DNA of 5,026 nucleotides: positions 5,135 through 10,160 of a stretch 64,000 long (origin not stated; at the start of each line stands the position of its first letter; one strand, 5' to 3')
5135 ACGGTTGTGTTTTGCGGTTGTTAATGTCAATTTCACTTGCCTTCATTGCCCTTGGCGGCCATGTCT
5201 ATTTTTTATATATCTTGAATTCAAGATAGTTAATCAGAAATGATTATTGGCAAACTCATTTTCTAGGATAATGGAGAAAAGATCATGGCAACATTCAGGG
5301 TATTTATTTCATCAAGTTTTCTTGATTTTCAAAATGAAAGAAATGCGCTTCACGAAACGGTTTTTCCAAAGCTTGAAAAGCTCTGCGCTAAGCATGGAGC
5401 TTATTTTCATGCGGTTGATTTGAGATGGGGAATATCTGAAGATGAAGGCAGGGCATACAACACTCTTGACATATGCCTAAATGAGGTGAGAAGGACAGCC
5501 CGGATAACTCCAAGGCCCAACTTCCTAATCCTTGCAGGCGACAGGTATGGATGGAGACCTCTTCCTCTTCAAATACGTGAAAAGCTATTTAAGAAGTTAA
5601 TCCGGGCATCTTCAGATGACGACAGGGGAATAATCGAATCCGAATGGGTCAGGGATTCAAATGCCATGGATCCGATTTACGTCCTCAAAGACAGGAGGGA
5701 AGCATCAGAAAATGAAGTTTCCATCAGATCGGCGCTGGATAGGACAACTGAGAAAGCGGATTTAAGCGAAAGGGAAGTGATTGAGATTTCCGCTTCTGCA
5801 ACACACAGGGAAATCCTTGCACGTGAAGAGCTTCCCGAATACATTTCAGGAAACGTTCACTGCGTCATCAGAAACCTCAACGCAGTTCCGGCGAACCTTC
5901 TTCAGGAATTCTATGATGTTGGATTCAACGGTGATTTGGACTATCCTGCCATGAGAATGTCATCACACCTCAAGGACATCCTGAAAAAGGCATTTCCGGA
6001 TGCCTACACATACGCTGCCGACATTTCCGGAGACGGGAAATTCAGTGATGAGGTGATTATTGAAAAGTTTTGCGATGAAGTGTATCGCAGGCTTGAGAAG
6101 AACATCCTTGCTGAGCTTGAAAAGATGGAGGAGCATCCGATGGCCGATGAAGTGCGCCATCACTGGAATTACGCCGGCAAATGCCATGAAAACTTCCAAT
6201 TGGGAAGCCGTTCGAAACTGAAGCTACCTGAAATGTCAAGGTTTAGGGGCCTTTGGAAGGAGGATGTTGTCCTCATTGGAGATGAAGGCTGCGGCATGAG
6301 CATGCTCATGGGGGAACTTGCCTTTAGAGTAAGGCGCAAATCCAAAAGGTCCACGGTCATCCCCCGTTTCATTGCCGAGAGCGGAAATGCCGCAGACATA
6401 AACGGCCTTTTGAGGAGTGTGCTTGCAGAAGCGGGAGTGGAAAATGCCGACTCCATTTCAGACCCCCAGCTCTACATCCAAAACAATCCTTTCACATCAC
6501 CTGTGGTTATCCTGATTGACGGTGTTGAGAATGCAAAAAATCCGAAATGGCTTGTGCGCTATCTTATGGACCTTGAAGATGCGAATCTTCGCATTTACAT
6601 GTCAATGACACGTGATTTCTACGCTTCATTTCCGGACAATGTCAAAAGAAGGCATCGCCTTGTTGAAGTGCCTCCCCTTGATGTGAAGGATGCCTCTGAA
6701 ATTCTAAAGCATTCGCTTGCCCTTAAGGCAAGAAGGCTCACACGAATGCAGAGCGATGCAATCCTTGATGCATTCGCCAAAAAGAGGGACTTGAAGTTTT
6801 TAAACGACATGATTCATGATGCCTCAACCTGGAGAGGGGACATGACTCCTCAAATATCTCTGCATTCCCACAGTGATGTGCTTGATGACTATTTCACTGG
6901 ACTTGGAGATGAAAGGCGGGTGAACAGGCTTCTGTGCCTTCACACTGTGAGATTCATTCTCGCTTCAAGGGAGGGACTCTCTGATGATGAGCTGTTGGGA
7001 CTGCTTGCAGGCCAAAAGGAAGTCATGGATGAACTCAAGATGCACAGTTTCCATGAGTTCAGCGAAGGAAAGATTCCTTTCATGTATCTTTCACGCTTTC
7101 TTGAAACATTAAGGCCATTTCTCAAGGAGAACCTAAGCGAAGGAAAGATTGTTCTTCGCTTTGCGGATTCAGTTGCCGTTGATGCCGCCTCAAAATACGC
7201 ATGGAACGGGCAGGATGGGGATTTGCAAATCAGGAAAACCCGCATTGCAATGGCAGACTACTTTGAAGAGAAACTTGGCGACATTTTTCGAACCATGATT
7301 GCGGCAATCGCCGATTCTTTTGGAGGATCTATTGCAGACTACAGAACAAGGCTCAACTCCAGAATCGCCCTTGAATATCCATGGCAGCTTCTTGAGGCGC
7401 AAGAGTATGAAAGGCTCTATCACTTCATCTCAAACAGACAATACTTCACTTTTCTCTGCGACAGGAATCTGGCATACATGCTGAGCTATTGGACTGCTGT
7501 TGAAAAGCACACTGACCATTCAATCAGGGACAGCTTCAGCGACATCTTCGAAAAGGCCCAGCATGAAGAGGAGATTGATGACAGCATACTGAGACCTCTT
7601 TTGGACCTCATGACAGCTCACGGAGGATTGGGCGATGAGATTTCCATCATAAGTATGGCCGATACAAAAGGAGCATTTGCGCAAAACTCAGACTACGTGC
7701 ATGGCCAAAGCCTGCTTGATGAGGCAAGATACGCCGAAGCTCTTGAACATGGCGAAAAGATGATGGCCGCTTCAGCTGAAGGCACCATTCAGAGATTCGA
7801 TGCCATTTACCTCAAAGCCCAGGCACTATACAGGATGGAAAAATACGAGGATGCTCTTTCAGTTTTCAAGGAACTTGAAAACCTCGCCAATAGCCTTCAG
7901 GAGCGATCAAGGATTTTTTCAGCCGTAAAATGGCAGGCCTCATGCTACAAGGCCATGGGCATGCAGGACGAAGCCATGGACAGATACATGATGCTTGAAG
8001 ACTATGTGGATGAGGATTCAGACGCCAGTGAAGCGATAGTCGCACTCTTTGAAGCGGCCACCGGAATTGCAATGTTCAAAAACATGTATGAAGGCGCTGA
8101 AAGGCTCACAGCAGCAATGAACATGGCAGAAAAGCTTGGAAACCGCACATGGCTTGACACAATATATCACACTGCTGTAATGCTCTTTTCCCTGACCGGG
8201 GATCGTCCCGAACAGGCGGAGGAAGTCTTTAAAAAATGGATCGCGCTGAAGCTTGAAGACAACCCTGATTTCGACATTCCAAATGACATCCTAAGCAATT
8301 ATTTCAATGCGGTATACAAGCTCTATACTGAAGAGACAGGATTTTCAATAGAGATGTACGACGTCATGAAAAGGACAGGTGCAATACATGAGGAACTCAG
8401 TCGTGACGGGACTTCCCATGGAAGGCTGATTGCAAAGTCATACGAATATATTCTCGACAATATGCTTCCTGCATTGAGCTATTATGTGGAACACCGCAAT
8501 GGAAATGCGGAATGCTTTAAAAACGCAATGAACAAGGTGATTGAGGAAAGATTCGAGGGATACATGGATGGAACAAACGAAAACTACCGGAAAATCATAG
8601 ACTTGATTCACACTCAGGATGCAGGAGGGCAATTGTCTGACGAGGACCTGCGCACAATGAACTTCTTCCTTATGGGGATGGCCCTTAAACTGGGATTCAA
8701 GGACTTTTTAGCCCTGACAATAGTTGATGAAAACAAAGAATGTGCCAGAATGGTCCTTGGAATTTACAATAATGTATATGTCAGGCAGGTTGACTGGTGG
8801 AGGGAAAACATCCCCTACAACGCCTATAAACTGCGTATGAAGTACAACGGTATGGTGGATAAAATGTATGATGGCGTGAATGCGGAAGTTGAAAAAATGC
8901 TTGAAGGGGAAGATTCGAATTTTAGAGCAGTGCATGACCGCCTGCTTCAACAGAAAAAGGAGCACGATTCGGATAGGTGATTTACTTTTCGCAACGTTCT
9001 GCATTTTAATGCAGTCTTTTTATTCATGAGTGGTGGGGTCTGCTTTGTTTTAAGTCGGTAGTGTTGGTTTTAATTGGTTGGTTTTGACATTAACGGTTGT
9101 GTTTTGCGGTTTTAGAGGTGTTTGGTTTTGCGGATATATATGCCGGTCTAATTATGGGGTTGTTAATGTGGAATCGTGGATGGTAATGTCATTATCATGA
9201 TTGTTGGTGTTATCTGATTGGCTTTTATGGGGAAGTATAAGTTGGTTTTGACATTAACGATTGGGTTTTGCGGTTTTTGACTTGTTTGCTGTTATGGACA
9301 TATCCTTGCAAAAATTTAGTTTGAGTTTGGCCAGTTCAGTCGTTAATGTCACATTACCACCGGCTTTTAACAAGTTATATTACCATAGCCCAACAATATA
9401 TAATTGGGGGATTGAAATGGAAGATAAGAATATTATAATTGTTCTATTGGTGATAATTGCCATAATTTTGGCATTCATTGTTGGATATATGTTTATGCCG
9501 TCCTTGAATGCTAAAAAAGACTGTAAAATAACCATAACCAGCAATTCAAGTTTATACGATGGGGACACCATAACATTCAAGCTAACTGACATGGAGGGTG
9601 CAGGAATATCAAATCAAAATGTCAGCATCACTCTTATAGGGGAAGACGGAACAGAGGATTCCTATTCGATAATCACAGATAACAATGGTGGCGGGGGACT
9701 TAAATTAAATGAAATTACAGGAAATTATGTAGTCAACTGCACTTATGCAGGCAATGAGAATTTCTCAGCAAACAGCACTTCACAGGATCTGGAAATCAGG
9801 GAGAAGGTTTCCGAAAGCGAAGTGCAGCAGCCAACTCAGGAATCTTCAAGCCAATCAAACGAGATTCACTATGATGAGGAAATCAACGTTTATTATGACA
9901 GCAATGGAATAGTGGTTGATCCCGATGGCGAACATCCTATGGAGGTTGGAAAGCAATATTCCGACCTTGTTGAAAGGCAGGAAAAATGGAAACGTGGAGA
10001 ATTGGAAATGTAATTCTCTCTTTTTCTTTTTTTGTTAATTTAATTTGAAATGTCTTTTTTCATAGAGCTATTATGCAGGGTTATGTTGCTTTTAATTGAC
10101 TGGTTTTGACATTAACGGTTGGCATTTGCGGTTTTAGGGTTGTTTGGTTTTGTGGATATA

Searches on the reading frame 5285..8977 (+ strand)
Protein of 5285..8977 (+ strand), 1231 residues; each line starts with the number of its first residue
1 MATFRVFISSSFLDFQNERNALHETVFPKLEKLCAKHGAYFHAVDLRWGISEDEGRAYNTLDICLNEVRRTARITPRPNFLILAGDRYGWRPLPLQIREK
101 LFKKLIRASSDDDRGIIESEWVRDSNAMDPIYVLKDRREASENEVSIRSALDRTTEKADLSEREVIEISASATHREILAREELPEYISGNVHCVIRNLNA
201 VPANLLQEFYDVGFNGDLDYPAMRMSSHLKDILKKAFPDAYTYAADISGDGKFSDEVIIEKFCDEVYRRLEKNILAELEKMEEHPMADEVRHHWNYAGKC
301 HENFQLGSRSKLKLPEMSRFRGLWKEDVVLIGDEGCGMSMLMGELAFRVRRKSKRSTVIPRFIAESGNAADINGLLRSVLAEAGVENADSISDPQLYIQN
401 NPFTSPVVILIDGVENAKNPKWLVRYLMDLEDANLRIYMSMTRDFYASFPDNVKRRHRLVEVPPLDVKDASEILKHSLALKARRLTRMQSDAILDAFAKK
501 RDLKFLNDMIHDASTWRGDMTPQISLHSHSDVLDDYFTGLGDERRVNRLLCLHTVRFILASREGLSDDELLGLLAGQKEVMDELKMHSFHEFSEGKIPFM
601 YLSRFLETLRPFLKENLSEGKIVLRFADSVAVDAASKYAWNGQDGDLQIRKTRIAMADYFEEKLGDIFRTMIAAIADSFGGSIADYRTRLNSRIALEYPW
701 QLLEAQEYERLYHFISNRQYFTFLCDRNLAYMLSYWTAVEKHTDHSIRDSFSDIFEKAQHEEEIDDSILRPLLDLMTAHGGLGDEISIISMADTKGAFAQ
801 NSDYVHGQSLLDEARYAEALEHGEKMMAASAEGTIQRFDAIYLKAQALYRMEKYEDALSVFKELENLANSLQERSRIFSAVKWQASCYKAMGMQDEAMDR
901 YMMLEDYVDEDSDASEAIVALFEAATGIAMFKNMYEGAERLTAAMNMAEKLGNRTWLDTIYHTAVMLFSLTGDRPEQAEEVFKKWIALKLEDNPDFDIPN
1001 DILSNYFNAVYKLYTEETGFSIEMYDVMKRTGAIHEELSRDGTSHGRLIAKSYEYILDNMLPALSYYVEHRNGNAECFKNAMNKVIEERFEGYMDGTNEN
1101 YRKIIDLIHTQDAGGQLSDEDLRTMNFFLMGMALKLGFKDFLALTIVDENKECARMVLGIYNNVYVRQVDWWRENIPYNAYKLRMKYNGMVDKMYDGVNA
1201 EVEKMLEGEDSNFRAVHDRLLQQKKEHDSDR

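Call 33: search_protein_families(library=pfam, proteins=[window:5285-8977:+], max_evalue=0.001)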
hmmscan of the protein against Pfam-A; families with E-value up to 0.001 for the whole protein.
window:5285-8977:+ (1231 aa): 4 families
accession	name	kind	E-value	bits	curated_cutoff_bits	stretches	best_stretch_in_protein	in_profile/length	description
PF13271.11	DUF4062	-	1.7e-07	31.8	24.7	1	5-91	1-67/82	Domain of unknown function (DUF4062)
PF25469.1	HTH_NWD1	-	1.2e-05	25.6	27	1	545-632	30-110/125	NWD1-like, winged helix-turn-helix domain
PF12895.13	ANAPC3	-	4.6e-05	24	27.2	1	814-872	3-57/82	Anaphase-promoting complex, cyclosome, subunit 3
PF24885.1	TPR_NPHP3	-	7e-05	22.8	100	1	689-875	16-197/239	Nephrocystin-3 TPR domain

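Call 90: search_protein_families(library=padloc, proteins=[window:5285-8977:+], max_evalue=0.001)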
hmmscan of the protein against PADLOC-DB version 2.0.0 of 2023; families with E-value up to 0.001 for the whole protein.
window:5285-8977:+ (1231 aa): 0 families

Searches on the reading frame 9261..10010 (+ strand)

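Call 33: search_protein_families(library=pfam, proteins=[window:9261-10010:+], max_evalue=0.001)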
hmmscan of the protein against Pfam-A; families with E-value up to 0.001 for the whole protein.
window:9261-10010:+ (250 aa): 1 family
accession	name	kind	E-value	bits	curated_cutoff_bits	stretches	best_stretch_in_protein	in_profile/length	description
PF16640.11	Big_3_5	-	3.9e-05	24.6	35.5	1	91-175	2-83/88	Bacterial Ig-like domain (group 3)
